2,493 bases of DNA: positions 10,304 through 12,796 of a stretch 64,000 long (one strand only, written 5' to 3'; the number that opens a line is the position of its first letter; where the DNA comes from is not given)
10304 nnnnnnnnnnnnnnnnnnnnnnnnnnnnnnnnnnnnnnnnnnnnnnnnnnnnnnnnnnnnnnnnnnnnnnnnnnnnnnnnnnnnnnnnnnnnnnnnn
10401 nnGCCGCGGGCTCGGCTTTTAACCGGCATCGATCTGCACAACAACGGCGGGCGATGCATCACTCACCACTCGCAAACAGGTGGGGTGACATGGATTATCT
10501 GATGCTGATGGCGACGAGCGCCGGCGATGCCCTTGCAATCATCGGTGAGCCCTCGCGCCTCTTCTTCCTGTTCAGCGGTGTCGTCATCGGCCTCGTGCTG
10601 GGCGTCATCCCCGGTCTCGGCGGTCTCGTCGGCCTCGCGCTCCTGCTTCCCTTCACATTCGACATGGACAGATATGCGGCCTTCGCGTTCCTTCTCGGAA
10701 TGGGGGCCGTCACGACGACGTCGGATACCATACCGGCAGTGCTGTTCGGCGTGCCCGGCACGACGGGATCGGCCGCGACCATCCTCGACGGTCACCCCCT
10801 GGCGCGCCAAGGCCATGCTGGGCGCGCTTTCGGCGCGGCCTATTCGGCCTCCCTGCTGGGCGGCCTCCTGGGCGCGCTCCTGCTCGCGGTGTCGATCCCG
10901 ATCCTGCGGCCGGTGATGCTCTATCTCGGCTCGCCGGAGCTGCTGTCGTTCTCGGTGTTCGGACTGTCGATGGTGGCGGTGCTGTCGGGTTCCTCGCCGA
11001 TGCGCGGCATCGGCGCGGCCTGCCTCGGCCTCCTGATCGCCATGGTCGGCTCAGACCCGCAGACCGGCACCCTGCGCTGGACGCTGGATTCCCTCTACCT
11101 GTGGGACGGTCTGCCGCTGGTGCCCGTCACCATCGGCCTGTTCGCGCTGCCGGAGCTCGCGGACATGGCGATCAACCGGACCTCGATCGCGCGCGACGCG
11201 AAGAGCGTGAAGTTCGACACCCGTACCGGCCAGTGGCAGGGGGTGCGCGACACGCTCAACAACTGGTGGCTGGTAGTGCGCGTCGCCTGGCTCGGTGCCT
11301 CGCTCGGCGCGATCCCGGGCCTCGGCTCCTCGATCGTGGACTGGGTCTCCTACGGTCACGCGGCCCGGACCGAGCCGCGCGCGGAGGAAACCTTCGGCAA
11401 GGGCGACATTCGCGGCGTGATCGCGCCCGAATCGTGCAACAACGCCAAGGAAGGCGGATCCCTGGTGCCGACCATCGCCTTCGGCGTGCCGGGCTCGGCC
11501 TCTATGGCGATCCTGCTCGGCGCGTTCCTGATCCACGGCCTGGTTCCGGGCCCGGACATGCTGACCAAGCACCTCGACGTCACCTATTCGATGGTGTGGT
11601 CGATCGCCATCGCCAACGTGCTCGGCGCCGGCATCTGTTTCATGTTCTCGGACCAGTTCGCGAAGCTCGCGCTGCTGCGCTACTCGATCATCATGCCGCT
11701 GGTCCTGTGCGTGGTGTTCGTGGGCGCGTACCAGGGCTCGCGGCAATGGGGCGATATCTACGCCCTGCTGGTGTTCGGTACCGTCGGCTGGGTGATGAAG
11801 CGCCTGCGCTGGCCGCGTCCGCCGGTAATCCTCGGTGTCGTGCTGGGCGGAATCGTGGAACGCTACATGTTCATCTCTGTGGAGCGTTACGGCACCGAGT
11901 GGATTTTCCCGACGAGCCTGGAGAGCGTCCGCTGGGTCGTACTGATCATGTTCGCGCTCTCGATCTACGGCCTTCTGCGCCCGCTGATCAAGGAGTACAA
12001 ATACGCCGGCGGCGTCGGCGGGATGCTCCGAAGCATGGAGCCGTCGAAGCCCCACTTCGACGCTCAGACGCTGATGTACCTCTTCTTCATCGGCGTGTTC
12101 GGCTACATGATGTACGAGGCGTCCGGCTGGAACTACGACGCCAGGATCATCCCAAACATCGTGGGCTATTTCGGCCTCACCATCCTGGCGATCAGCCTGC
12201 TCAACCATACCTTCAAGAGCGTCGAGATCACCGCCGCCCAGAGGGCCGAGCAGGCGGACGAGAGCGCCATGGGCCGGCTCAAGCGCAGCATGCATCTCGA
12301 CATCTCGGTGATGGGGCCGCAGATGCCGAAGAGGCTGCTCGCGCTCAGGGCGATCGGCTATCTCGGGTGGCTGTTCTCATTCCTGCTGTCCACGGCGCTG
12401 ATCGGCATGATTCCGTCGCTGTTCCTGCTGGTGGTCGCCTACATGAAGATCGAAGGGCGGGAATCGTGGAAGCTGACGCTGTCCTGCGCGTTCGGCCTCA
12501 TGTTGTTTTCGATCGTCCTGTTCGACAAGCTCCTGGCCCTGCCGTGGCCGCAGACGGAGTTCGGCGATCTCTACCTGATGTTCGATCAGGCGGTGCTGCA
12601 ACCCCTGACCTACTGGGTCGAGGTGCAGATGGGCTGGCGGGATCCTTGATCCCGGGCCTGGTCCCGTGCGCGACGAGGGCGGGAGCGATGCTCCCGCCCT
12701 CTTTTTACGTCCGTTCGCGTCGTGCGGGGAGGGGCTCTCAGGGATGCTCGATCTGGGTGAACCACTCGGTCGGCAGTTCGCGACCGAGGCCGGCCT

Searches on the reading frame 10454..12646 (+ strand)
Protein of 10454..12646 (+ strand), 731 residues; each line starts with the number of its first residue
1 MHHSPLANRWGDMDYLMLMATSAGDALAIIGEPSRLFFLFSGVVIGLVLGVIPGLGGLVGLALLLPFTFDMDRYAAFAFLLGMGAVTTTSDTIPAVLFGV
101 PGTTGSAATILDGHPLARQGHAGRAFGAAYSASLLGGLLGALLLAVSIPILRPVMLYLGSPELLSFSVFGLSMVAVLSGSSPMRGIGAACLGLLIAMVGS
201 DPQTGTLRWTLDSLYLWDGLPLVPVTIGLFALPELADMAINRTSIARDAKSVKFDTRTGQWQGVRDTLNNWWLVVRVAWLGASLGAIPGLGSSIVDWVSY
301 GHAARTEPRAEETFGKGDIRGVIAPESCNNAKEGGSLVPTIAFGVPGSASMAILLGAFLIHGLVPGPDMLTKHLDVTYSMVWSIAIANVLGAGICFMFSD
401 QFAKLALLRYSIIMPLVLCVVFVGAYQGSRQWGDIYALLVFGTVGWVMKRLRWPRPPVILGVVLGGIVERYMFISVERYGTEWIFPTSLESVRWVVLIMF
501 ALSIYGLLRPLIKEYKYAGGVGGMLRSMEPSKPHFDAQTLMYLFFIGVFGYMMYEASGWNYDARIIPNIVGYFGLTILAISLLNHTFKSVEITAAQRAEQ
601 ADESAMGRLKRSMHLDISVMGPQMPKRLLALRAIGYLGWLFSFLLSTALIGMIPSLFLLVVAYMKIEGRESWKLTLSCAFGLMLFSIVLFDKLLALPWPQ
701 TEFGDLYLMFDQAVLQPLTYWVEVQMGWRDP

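Call 12: search_protein_families(library=pfam, max_evalue=0.001, proteins=[window:10454-12646:+])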
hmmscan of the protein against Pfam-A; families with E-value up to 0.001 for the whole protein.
window:10454-12646:+ (731 aa): 1 family
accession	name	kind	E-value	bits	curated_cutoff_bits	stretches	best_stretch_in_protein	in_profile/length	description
PF01970.21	TctA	-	8.5e-131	436.9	28.9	1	36-460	1-423/423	Tripartite tricarboxylate transporter TctA family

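Call 40: search_protein_families(library=ncbifam, max_evalue=0.01, proteins=[window:10454-12646:+])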
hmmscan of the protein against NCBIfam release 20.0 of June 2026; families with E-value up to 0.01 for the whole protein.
window:10454-12646:+ (731 aa): 0 families
